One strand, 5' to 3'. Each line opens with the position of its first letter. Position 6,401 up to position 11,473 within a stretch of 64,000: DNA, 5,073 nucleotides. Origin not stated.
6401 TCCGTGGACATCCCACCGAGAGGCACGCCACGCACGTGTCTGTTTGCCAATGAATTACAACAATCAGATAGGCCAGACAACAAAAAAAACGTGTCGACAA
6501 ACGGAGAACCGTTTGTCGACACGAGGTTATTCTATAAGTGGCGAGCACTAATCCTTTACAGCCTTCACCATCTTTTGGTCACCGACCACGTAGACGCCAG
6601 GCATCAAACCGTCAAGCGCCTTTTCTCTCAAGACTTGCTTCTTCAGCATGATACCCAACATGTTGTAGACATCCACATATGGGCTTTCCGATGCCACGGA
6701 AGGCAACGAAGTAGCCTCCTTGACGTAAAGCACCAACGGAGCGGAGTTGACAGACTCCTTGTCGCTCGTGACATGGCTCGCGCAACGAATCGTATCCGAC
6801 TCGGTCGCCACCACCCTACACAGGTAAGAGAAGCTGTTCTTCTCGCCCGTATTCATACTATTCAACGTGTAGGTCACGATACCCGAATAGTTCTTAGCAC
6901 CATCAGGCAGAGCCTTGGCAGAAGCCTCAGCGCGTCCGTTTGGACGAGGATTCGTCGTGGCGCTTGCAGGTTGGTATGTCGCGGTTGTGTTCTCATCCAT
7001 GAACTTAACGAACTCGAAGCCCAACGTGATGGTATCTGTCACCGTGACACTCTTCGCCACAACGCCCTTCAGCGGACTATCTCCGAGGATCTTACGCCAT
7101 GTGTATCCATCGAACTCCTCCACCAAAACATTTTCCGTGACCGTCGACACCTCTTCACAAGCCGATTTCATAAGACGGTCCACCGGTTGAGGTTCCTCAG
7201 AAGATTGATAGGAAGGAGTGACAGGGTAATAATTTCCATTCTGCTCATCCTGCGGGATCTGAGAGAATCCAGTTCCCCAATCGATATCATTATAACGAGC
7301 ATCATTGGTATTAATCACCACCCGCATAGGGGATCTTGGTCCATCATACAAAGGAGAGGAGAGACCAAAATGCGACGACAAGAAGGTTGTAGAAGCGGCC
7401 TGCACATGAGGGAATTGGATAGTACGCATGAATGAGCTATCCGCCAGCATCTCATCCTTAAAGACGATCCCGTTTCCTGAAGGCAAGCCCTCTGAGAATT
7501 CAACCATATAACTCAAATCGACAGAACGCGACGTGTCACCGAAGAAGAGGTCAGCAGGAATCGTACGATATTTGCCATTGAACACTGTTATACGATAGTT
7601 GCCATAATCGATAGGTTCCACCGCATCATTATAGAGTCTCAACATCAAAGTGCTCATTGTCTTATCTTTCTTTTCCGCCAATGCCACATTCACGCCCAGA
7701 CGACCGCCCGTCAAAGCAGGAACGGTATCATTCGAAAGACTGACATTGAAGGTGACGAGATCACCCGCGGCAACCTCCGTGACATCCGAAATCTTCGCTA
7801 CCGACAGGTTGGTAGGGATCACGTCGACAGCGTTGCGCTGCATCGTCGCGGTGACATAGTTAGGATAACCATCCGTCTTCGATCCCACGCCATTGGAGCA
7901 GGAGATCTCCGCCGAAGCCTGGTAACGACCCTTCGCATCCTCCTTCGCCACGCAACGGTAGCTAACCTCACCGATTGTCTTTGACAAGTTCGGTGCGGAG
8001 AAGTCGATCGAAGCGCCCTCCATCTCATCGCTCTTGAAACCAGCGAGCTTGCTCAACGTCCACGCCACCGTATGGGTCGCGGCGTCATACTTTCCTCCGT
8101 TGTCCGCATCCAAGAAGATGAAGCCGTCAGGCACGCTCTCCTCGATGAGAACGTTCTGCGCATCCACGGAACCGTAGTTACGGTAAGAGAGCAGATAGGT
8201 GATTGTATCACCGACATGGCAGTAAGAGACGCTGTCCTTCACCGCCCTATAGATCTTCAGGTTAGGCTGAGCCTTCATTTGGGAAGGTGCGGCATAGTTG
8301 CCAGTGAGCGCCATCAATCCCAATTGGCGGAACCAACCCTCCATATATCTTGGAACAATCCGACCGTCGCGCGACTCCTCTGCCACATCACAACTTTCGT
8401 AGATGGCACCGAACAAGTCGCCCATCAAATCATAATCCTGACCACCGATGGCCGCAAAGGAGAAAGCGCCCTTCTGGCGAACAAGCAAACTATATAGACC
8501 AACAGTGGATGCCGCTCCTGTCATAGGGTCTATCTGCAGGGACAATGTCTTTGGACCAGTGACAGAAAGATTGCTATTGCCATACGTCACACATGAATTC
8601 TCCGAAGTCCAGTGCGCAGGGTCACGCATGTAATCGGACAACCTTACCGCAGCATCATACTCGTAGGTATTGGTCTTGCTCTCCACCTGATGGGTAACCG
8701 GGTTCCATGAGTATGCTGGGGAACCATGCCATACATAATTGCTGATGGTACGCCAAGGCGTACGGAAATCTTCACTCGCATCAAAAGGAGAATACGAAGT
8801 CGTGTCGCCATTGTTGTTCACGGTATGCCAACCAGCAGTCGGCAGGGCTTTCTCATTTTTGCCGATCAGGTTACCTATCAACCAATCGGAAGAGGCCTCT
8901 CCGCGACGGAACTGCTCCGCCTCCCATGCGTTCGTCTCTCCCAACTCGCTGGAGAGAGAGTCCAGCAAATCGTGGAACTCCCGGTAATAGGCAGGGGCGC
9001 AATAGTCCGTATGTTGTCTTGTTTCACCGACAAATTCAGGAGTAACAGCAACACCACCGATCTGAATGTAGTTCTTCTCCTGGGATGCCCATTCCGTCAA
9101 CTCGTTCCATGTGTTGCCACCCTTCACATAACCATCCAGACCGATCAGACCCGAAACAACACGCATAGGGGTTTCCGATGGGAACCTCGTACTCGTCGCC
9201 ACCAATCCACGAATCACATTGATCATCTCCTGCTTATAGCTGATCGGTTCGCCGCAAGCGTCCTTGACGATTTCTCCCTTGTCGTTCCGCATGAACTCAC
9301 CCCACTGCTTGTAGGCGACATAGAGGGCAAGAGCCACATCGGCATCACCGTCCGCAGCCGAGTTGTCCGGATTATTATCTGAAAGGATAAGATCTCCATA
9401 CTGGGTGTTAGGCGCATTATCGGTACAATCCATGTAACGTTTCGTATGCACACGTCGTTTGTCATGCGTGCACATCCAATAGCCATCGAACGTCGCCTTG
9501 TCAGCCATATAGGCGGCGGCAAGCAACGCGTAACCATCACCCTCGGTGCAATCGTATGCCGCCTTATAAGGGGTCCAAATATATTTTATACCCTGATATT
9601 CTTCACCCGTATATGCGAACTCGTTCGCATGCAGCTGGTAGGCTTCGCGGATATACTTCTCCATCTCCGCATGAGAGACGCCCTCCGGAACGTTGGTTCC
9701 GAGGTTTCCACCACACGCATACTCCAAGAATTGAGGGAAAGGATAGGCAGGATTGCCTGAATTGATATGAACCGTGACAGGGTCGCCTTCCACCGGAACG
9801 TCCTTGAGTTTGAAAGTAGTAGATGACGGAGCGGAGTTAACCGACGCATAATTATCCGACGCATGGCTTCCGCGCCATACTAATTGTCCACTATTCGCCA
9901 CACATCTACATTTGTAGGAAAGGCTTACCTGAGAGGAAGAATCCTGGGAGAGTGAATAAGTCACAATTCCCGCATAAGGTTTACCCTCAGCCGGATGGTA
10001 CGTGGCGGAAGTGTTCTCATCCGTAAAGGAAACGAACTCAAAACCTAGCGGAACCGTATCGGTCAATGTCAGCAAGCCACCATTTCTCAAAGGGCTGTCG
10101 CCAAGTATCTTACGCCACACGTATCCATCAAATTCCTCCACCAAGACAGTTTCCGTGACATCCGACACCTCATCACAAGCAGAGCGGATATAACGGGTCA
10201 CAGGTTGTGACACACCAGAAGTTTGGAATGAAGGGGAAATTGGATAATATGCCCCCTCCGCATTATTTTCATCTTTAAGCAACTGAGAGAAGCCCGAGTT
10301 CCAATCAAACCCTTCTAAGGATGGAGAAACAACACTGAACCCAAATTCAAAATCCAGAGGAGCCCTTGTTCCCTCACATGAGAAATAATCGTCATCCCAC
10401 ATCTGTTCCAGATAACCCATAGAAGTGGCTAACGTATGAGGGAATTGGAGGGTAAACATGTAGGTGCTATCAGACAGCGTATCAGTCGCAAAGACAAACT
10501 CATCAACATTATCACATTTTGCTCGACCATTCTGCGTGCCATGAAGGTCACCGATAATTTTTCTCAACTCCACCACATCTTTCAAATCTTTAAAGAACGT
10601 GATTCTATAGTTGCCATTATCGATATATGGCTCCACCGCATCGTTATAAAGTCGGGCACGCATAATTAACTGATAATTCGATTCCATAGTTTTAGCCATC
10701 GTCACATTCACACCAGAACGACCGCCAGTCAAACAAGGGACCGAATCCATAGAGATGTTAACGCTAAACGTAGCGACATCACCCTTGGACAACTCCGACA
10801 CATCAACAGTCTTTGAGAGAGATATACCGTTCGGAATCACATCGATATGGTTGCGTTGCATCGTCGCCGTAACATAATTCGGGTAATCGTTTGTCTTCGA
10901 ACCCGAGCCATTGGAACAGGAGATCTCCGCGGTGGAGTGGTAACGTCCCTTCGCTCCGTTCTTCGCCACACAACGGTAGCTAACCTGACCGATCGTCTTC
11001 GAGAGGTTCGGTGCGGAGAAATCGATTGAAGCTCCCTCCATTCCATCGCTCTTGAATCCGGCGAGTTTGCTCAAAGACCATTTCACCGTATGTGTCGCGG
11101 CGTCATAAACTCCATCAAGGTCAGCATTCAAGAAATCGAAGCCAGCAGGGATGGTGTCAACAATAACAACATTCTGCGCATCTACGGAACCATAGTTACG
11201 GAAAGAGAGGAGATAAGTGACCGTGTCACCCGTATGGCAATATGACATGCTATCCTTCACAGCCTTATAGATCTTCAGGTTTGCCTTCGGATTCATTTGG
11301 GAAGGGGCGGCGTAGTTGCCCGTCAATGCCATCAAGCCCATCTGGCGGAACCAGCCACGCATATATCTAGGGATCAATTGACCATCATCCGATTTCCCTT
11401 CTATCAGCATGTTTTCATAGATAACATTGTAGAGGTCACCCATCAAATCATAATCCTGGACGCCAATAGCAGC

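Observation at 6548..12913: In-frame head-to-tail fusion of two complete GH8-like/DUF11 units into one 2121-aa protein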

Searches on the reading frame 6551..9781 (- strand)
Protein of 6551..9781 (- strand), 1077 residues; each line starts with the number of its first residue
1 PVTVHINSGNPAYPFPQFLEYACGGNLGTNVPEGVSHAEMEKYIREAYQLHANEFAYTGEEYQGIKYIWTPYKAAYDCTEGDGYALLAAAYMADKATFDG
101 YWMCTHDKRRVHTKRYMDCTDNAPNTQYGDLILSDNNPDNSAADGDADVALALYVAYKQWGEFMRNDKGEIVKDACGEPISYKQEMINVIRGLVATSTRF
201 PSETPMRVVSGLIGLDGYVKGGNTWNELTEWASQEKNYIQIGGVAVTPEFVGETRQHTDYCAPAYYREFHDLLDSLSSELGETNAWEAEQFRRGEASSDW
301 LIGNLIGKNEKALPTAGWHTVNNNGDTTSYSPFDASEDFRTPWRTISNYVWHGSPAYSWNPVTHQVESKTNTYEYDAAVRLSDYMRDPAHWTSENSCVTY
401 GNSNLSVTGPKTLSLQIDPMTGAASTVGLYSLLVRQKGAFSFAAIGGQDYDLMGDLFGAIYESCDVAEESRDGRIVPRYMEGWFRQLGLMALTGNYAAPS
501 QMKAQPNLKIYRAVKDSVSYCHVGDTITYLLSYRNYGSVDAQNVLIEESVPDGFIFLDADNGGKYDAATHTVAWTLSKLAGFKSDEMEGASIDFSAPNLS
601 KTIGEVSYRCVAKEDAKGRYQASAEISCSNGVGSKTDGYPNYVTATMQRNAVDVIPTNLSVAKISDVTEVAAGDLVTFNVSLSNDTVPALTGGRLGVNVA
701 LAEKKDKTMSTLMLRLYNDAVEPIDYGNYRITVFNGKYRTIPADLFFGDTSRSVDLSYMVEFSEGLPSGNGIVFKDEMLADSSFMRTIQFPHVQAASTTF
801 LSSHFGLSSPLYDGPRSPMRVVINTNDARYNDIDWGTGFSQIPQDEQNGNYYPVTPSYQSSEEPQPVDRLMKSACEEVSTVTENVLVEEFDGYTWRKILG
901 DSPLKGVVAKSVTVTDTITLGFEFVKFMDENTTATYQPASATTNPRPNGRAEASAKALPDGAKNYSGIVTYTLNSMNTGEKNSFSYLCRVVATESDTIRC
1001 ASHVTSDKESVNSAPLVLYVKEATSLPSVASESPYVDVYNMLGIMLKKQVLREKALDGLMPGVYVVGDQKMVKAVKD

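Call 69: predict_structure(alignment_id=A1)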
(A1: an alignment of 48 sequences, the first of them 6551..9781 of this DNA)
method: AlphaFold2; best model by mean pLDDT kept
length: 1077 residues; sequences in the alignment: 48
mean_pLDDT: 89.4   pTM: 0.85
mean pLDDT of the five models: 89.4, 88.4, 87.7, 87.2, 86.8
residues with pLDDT >= 90: 728; 70-90: 268; 50-70: 48; < 50: 33
segments of 3 or more residues with pLDDT < 50: 749-751, 943-958, 1023-1032
pLDDT, mean of each block of 10 residues (from residue 1): 94 97 95 91 96 93 94 66 95 98 94 95 89 77 89 98 95 98 97 93 93 95 92 94 92 90 97 96 90 97 97 96 95 84 96 96 95 98 96 90 83 90 76 86 97 95 86 84 95 98 98 93 92 98 97 95 95 98 96 96 97 90 96 93 91 89 91 93 87 94 91 95 94 88 59 75 81 88 90 92 75 84 91 89 92 96 94 93 95 94 83 91 93 90 48 43 80 88 94 79 87 84 46 73 77 88 84 69
secondary structure, 60 per line:
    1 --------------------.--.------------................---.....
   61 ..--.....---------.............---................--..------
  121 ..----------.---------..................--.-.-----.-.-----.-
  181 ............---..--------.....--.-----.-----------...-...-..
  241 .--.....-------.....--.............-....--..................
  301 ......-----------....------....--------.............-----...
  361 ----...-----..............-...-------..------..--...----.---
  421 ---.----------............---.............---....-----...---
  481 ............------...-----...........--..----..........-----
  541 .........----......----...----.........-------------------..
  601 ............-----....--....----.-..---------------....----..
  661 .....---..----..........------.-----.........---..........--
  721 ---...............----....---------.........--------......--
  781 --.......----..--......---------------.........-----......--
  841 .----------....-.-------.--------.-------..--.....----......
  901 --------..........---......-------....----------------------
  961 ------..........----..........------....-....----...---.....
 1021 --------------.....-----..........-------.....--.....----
elements in order (helices of 4 or more, strands of 3 or more residues): H37-52 E56-62 E65-69 H79-91 H95-109 H143-160 H182-192 E206-210 E239-241 E244-248 H263-275 H277-280 H283-306 E318-321 E328-331 H340-352 E358-360 E365-367 H373-386 H435-446 H450-462 E466-469 E475-477 H481-492 E507-514 E526-535 E541-549 E554-559 E564-566 E571-579 H599-602 E603-612 E618-621 E624-627 E651-654 E659-665 E675-684 E697-705 E709-718 E729-738 H743-746 E756-764 E773-778 E783-789 H798-803 E819-827 E833-838 E852-855 E886-890 E895-900 E909-918 E922-927 E935-938 E967-976 E981-990 E997-1000 E1002-1005 E1010-1012 E1016-1020 E1035-1039 E1045-1051 E1062-1066 E1069-1073

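Call 72: fold_search(model_id=the predicted structure, library=pdb)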
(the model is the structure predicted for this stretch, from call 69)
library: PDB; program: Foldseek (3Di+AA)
matches with E <= 10: 1814; with E <= 0.001: 95
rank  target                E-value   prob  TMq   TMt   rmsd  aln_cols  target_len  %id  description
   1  1v5c                  1.9e-09  1.00  0.28  0.73   5.5       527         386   14  The crystal structure of the inactive form chitosanase from Bacillus sp. K17 at pH3.7 (released 2004-12-07)
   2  8beg_B                2.6e-09  1.00  0.10  0.15  27.1       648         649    9  Structure of Ig-like domains from PrgB (released 2022-11-30)
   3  4neh_A                9.2e-09  1.00  0.09  0.09  33.7       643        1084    9  An internal ligand-bound, metastable state of a leukocyte integrin, aXb2 (released 2014-01-15)
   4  4nen_A                1.0e-08  1.00  0.08  0.08  33.2       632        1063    9  An internal ligand-bound, metastable state of a leukocyte integrin, aXb2 (released 2014-01-15)
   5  8beg_A                1.1e-08  1.00  0.10  0.15  41.8       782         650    9  Structure of Ig-like domains from PrgB (released 2022-11-30)
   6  8t2v_A                1.1e-08  1.00  0.09  0.10  31.6       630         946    8  Cryo-EM Structures of Full-length Integrin alphaIIbbeta3 in Native Lipids (released 2023-07-26)
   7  6avu_A                1.6e-08  1.00  0.09  0.10  32.5       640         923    7  Human alpha-V beta-3 Integrin (open conformation) in complex with the therapeutic antibody LM609 (released 2017-11-01)
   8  6avq_A                1.7e-08  1.00  0.09  0.11  31.1       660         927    8  The Therapeutic Antibody LM609 Selectively Inhibits Ligand Binding to Human alpha-V beta-3 Integrin via Steric Hindran (released 2017-11-01)
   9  8xen_A                1.7e-08  1.00  0.08  0.09  38.7       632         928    8  Cryo-EM structure of integrin ITGAV/ITGB3 complex, conformation 4 (released 2024-12-18)
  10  6avr_A                2.1e-08  1.00  0.08  0.09  32.5       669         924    8  Human alpha-V beta-3 Integrin (intermediate conformation) in complex with the therapeutic antibody LM609 (released 2017-11-01)
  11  4g1e_A                2.3e-08  1.00  0.09  0.10  32.4       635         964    8  Crystal structure of integrin alpha V beta 3 with coil-coiled tag. (released 2012-12-12)
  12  5es4_G                3.6e-08  1.00  0.09  0.11  30.7       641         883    8  RE-REFINEMENT OF INTEGRIN ALPHAXBETA2 ECTODOMAIN IN THE CLOSED/BENT CONFORMATION (released 2016-03-02)
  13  3k6s_A                4.8e-08  1.00  0.10  0.10  34.7       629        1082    8  Structure of integrin alphaXbeta2 ectodomain (released 2010-01-12)
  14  9e8a_A                5.3e-08  1.00  0.10  0.11  29.8       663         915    7  Integrin aIIbb3 bent conformation from human platelet membrane crude preparation (released 2025-10-15)
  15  7nxd_A                6.2e-08  1.00  0.09  0.11  33.0       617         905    8  Cryo-EM structure of human integrin alpha5beta1 in the half-bent conformation (released 2021-08-25)
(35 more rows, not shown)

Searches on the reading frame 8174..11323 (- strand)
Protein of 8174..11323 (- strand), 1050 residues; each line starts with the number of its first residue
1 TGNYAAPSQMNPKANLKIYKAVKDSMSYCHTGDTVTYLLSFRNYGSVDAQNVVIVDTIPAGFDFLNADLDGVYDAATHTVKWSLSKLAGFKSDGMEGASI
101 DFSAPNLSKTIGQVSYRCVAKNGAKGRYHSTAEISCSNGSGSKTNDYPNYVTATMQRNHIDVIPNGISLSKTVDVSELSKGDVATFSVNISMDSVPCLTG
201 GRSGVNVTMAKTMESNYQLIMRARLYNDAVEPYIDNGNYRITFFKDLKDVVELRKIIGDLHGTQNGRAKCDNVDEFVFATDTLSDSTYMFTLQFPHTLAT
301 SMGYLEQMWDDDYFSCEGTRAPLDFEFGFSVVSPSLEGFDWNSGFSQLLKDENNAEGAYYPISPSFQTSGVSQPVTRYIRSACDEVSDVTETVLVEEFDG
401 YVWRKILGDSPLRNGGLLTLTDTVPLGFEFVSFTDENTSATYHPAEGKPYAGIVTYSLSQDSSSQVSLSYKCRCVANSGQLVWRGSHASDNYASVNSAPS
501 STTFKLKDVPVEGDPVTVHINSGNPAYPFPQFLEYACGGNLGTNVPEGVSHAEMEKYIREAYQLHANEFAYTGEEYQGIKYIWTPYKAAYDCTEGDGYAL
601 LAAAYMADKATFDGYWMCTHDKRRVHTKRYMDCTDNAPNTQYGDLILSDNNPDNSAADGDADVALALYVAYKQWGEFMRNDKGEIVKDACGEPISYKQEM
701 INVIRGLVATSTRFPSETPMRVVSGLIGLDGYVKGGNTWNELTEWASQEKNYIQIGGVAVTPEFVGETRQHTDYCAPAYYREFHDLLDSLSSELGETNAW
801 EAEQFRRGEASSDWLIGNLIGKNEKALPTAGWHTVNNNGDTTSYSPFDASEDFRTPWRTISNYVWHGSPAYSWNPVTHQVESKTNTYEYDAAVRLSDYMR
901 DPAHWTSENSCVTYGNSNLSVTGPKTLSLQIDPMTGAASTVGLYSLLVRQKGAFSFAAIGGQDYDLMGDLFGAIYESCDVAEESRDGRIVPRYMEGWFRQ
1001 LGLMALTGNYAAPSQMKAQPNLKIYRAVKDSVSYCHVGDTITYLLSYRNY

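Call 84: predict_structure(alignment_id=A4)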
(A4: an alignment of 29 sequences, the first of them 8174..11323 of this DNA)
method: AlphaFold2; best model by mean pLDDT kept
length: 1050 residues; sequences in the alignment: 29
mean_pLDDT: 67.7   pTM: 0.47
mean pLDDT of the five models: 67.7, 66.6, 63.4, 62.3, 58.2
residues with pLDDT >= 90: 106; 70-90: 428; 50-70: 291; < 50: 225
segments of 3 or more residues with pLDDT < 50: 1-10, 92-105, 147-156, 194-200, 266-270, 309-320, 354-357, 364-373, 376-389, 413-415, 501-503, 507-551, 912-924, 941-951, 953-964, 977-982, 993-1026, 1045-1050
pLDDT, mean of each block of 10 residues (from residue 1): 35 77 62 78 83 90 85 88 86 42 54 85 70 89 59 46 65 74 83 51 66 73 69 69 77 69 49 68 75 72 54 42 68 62 69 54 47 46 40 67 59 60 82 84 81 78 70 73 64 58 45 32 32 26 35 57 65 85 64 74 75 91 86 82 78 68 81 87 91 93 87 88 89 85 91 87 84 64 83 80 90 89 83 87 77 57 68 92 86 72 65 45 54 74 46 46 50 51 51 49 44 32 47 59 50
secondary structure, 60 per line:
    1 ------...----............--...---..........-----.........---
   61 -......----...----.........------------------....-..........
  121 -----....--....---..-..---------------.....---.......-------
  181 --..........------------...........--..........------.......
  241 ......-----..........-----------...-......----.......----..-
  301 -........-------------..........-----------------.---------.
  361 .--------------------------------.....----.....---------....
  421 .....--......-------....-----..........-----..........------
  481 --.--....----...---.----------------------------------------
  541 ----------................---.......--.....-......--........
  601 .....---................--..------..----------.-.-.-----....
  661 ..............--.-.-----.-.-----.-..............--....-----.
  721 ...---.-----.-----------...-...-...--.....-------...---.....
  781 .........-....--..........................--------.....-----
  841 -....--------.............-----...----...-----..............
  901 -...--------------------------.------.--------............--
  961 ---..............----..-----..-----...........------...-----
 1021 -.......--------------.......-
elements in order (helices of 4 or more, strands of 3 or more residues): E14-22 E28-30 E34-43 E49-57 E62-67 E72-74 E79-87 H106-109 E111-120 E126-129 E132-135 E159-163 E167-173 E183-192 E205-215 E218-227 E239-246 E252-261 E277-282 E287-293 H302-309 E323-332 E394-398 E403-407 E417-425 E428-433 E441-444 E450-459 E465-474 E486-489 E494-496 H551-566 E570-576 E579-583 H585-590 H593-605 H609-623 H657-674 H696-708 E711-714 E720-723 E753-755 E758-762 E770-772 H776-789 H791-794 H797-822 E831-835 E842-845 H854-866 E872-874 E879-881 H887-900 H947-958 H964-977 H996-1006 E1022-1028 E1043-1049

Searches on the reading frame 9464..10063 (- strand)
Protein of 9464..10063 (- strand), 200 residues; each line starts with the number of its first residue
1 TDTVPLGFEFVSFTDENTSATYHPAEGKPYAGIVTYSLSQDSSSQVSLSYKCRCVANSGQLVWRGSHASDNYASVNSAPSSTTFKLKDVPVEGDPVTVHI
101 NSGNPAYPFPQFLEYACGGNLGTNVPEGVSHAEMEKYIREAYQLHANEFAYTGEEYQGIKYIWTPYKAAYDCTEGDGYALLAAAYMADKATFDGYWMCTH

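Call 83: find_related_loci(query=window:9464-10063:-, collection=metagenome_contigs, flank=4000)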
Query window:9464-10063:- (200 aa) in metagenome_contigs; peptide patterns used: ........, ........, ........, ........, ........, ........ (x = any residue, [..] = any of these).
205 stretches matched a pattern; 37 encode a relative of the query (tblastn E <= 1e-3); 33 distinct loci.
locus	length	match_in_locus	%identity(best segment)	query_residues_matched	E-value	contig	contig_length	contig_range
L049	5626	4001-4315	83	96-200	2e-57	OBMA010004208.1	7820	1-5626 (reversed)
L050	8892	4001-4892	71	1-200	6e-55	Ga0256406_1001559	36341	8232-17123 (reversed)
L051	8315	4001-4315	88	96-200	1e-54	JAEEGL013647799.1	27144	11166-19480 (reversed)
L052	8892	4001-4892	71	1-200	6e-55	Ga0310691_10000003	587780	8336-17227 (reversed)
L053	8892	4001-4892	71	1-200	3e-54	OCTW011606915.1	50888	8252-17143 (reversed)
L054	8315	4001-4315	87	96-200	3e-54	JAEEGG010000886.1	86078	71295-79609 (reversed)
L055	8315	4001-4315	87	96-200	3e-54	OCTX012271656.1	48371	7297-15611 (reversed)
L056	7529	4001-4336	71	89-200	8e-54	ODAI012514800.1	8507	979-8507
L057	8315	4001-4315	88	96-200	2e-53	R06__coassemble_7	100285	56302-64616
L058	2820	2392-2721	75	96-200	2e-52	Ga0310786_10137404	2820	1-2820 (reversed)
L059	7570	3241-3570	78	96-200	3e-47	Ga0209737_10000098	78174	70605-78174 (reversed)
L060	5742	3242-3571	77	96-200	1e-46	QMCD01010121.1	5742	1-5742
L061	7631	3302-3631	79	96-200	2e-46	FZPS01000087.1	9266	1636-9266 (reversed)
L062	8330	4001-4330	79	96-200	2e-46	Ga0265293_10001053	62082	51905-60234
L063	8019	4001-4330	76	96-200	4e-46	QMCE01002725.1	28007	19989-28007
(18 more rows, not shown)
